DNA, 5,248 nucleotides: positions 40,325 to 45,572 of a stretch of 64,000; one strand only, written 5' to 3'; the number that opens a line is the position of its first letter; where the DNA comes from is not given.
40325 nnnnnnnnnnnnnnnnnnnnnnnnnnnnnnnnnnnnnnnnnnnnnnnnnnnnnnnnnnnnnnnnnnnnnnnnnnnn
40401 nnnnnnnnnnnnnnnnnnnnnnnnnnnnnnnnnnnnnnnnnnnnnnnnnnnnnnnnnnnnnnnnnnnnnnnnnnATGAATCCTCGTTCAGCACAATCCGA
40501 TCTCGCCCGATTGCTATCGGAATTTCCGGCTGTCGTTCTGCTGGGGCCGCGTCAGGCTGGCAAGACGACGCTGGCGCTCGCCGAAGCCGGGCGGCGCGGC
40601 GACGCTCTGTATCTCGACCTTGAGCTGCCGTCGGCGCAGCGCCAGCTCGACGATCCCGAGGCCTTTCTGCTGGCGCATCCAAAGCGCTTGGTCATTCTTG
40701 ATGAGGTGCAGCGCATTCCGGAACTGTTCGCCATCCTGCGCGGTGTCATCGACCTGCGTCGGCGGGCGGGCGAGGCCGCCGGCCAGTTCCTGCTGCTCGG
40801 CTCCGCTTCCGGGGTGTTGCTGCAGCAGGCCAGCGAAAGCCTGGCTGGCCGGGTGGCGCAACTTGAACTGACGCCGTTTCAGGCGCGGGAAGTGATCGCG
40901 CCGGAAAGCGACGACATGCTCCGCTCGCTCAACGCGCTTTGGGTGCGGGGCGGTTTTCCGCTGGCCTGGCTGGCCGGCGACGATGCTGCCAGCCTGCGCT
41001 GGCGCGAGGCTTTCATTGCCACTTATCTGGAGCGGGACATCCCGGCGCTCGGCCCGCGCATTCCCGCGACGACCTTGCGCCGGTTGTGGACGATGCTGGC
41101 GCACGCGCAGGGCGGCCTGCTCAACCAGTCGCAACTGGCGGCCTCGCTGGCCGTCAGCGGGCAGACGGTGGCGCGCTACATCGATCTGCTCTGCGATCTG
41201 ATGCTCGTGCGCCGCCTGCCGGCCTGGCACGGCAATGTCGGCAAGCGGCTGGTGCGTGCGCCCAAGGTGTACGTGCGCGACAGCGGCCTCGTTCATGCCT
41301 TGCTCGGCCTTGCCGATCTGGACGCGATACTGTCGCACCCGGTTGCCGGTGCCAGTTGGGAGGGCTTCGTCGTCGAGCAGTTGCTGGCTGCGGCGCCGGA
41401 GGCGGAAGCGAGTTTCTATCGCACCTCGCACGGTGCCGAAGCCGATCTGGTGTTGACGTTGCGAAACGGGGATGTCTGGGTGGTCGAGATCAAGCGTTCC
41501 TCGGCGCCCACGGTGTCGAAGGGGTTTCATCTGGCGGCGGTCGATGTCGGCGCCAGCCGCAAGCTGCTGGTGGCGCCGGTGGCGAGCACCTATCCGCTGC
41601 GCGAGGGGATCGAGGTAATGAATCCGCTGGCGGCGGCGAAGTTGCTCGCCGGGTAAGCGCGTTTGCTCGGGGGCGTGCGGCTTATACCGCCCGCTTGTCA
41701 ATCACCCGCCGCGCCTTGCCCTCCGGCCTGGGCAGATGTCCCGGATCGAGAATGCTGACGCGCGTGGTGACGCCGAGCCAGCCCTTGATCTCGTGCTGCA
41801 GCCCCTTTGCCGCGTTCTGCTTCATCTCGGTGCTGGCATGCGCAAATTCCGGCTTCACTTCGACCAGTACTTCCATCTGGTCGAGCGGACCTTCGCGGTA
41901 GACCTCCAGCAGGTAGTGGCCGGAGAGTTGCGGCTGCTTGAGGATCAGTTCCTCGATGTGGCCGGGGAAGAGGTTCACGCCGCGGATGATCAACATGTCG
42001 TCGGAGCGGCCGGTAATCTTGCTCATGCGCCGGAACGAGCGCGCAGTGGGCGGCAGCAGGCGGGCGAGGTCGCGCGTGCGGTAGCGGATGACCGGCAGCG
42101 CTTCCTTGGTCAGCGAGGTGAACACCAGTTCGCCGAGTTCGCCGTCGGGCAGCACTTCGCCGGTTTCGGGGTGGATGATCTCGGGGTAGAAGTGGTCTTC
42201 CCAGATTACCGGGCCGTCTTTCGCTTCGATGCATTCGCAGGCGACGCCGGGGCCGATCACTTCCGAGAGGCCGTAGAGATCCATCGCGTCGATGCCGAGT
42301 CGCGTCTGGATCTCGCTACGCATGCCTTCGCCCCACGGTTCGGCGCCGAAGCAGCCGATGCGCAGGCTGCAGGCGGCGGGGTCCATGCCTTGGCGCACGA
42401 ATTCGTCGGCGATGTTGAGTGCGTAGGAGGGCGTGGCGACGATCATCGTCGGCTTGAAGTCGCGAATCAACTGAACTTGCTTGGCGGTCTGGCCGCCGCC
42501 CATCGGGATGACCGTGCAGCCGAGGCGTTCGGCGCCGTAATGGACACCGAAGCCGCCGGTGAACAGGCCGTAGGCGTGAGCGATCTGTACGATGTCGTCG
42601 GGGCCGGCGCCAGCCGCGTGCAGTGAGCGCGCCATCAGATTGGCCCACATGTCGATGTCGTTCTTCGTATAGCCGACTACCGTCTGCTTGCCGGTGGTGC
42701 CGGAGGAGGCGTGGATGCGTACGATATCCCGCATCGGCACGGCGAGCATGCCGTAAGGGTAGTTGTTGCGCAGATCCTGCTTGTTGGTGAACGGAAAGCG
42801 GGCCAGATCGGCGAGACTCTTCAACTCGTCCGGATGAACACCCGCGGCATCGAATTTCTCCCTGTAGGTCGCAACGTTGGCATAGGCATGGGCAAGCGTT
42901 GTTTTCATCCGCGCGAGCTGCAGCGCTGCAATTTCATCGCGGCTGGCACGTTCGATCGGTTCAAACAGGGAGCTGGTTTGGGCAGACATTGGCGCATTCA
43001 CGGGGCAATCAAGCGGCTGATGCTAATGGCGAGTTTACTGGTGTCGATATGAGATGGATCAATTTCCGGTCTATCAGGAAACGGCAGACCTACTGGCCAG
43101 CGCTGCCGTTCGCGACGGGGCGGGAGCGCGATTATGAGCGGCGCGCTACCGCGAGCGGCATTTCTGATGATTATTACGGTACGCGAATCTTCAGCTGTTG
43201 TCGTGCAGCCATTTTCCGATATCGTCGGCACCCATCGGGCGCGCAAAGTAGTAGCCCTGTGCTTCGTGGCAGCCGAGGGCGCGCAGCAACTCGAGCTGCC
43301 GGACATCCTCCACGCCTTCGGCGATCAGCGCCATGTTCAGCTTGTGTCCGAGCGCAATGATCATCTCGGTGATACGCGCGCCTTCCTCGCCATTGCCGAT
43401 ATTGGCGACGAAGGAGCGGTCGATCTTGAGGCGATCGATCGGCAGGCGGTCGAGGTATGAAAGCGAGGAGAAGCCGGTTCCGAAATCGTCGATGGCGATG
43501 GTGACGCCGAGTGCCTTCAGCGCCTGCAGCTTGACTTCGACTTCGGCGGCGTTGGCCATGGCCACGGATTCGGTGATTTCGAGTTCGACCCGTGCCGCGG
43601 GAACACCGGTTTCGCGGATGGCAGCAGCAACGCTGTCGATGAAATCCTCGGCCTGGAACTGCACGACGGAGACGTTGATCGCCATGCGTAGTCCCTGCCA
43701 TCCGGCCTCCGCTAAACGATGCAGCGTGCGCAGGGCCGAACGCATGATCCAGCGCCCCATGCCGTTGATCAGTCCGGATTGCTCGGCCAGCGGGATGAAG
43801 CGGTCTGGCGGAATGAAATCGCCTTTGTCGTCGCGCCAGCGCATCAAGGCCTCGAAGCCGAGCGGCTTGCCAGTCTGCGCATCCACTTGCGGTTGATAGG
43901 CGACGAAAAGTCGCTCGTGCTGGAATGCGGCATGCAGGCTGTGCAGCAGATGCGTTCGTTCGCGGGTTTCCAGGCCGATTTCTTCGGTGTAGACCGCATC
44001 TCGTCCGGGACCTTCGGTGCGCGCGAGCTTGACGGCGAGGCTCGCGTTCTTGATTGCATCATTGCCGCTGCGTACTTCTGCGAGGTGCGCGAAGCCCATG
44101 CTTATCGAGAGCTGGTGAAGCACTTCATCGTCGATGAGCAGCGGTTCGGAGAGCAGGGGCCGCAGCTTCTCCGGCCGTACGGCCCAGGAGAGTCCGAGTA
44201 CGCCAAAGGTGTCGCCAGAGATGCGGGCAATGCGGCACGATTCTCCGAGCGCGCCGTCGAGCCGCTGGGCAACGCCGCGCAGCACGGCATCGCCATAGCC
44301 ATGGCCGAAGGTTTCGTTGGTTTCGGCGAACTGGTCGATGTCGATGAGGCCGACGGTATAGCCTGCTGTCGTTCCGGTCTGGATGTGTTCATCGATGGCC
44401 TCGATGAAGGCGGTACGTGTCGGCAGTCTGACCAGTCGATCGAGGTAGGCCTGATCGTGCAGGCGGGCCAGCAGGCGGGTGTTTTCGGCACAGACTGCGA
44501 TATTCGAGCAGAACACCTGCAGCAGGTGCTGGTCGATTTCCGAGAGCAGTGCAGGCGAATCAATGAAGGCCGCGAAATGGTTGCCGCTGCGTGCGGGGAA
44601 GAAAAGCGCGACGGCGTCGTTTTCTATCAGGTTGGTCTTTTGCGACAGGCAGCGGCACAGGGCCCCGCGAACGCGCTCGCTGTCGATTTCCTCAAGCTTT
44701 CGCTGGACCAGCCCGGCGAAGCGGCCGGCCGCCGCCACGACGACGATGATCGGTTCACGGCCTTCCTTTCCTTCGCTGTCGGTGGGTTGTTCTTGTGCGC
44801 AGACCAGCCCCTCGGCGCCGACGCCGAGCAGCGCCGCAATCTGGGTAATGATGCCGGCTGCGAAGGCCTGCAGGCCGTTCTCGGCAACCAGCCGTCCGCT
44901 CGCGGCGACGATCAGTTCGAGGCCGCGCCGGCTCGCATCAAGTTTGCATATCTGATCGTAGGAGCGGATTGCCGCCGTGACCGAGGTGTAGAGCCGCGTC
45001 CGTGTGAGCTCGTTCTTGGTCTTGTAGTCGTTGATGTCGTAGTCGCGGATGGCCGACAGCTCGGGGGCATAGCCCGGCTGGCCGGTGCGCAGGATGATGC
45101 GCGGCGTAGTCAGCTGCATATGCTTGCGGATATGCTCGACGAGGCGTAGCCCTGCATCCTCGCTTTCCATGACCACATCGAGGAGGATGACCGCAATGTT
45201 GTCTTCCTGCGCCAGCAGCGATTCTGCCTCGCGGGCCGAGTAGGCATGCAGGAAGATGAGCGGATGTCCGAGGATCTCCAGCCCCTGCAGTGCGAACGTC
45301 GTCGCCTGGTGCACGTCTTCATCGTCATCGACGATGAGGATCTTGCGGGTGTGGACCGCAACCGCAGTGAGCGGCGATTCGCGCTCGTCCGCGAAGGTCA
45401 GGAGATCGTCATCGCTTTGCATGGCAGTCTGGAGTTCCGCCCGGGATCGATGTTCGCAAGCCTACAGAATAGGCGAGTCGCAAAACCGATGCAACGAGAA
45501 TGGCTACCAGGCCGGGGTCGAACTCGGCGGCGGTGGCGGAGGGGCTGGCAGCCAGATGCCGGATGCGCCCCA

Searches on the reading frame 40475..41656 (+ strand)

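Call 45: search_protein_families(library=pfam, proteins=[window:40475-41656:+], max_evalue=0.00001)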
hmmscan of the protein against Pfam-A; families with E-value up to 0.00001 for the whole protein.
window:40475-41656:+ (393 aa): 2 families
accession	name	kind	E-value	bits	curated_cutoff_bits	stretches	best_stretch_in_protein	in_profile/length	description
PF13635.12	DUF4143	-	1.6e-46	158.4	28.1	1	186-342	1-160/160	Domain of unknown function (DUF4143)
PF13173.12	AAA_14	-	9.3e-25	87.6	27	1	18-140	3-128/129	AAA domain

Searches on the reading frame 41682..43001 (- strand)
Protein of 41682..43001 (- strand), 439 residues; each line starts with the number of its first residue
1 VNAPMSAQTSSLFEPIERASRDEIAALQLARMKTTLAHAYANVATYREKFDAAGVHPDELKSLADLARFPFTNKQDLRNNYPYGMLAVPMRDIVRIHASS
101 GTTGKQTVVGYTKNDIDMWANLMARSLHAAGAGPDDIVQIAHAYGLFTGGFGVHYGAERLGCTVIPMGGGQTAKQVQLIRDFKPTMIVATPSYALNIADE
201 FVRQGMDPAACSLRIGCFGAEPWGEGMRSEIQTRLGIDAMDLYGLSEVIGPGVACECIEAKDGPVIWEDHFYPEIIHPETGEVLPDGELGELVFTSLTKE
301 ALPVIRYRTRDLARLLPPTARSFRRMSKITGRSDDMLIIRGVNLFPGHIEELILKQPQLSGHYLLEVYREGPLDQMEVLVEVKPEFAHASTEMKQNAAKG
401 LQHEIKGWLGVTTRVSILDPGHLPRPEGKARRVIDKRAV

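Call 45: search_protein_families(library=pfam, proteins=[window:41682-43001:-], max_evalue=0.00001)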
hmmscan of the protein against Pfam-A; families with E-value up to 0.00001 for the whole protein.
window:41682-43001:- (439 aa): 2 families
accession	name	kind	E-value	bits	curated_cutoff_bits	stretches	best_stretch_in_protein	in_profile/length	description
PF14535.12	AMP-binding_C_2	-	2.8e-25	88.8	25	1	341-437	1-96/96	AMP-binding enzyme C-terminal domain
PF00501.34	AMP-binding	-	6e-16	58.7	29.9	1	86-294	157-374/384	AMP-binding enzyme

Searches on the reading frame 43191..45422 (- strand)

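Call 45: search_protein_families(library=pfam, proteins=[window:43191-45422:-], max_evalue=0.00001)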
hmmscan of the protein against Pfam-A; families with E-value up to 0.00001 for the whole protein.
window:43191-45422:- (743 aa): 4 families
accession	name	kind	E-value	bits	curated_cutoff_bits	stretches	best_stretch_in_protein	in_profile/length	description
PF00563.25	EAL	-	2.4e-76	256.7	31.3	1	496-729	4-236/236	EAL domain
PF11849.14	DUF3369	-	4.5e-49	167.4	27.2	1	148-320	1-167/168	Domain of unknown function (DUF3369)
PF00990.26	GGDEF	-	9.9e-18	64.9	23.8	1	325-471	1-158/161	Diguanylate cyclase, GGDEF domain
PF00072.30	Response_reg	-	9.4e-08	32.6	30.2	1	28-137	1-100/111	Response regulator receiver domain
